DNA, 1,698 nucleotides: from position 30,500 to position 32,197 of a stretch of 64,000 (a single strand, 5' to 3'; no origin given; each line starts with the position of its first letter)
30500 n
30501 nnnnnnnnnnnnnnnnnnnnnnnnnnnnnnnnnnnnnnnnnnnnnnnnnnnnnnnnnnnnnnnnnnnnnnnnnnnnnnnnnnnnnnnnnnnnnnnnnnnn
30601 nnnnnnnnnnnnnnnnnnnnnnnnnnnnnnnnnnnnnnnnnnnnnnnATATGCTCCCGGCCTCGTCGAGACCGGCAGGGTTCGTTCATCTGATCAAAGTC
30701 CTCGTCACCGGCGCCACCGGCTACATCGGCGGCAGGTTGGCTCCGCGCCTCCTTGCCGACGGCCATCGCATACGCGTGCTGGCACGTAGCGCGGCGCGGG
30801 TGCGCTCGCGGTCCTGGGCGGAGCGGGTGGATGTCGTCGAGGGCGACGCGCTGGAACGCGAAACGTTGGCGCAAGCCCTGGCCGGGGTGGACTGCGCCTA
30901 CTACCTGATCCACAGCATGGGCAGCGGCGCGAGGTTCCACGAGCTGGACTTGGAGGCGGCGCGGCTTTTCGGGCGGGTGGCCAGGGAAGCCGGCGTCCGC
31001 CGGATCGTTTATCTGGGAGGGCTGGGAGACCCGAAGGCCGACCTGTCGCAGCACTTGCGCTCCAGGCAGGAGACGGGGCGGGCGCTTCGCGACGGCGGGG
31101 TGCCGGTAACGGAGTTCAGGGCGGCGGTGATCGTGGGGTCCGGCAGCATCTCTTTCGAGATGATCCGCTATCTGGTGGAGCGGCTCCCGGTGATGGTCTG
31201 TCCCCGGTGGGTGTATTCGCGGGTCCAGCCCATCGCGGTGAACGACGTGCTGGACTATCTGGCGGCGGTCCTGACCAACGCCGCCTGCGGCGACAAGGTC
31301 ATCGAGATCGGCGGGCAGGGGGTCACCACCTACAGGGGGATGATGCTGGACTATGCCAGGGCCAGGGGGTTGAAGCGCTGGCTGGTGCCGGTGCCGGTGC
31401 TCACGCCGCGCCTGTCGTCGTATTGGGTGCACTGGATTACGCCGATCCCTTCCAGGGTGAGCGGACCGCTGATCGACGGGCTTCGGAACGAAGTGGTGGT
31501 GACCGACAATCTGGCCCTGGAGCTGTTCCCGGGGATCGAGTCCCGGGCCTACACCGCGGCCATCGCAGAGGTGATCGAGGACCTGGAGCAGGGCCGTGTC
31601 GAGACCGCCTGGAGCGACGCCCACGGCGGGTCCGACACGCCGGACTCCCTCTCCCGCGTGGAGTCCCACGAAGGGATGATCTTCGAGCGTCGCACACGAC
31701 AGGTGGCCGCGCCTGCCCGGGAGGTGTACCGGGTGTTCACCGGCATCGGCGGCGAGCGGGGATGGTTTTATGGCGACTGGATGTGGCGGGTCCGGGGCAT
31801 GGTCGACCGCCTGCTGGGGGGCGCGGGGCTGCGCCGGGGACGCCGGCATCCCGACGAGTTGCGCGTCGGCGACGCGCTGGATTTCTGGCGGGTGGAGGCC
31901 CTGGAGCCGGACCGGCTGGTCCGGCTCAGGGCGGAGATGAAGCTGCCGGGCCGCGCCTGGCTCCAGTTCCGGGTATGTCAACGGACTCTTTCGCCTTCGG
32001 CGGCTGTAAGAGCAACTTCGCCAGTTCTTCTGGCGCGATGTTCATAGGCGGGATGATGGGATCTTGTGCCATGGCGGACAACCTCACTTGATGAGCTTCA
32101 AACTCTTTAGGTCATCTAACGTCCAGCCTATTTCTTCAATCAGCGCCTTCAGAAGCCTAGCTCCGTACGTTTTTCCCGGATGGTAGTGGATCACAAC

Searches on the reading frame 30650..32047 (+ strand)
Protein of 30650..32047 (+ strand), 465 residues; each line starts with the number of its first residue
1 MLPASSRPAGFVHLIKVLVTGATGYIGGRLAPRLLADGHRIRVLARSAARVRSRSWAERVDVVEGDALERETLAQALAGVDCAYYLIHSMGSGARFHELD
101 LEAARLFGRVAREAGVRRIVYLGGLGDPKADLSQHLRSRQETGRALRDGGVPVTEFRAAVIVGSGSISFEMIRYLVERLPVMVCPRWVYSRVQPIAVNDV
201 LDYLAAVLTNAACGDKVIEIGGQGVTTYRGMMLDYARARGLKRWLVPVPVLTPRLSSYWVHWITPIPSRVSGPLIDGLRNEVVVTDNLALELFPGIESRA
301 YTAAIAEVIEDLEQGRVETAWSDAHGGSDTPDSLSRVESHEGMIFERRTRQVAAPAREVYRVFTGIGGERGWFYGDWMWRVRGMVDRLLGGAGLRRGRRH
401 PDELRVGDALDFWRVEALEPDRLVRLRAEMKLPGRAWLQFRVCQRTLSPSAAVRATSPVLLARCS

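Call 30: search_protein_families(library=pfam, proteins=[window:30650-32047:+], max_evalue=0.001)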
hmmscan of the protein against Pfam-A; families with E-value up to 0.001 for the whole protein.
window:30650-32047:+ (465 aa): 7 families
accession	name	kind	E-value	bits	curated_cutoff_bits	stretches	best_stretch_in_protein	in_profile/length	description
PF11066.14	DUF2867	-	5e-21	75.9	27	1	348-446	11-104/142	Protein of unknown function (DUF2867)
PF13460.12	NAD_binding_10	-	3e-17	63.5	27.2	1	21-128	1-102/184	NAD(P)H-binding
PF05368.20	NmrA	-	2.3e-14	54.1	27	1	16-131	4-114/298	NmrA-like family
PF01370.27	Epimerase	-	5.5e-11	42.8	20.9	1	17-123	1-114/240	NAD dependent epimerase/dehydratase family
PF01073.25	3Beta_HSD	-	3e-05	23.6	22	1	18-122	1-114/280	3-beta hydroxysteroid dehydrogenase/isomerase family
PF02254.24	TrkA_N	-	0.00014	22.6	23.8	0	23-92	6-72/116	TrkA-N domain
PF16363.11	GDP_Man_Dehyd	-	0.00044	20.2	27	1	18-81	1-75/332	GDP-mannose 4,6 dehydratase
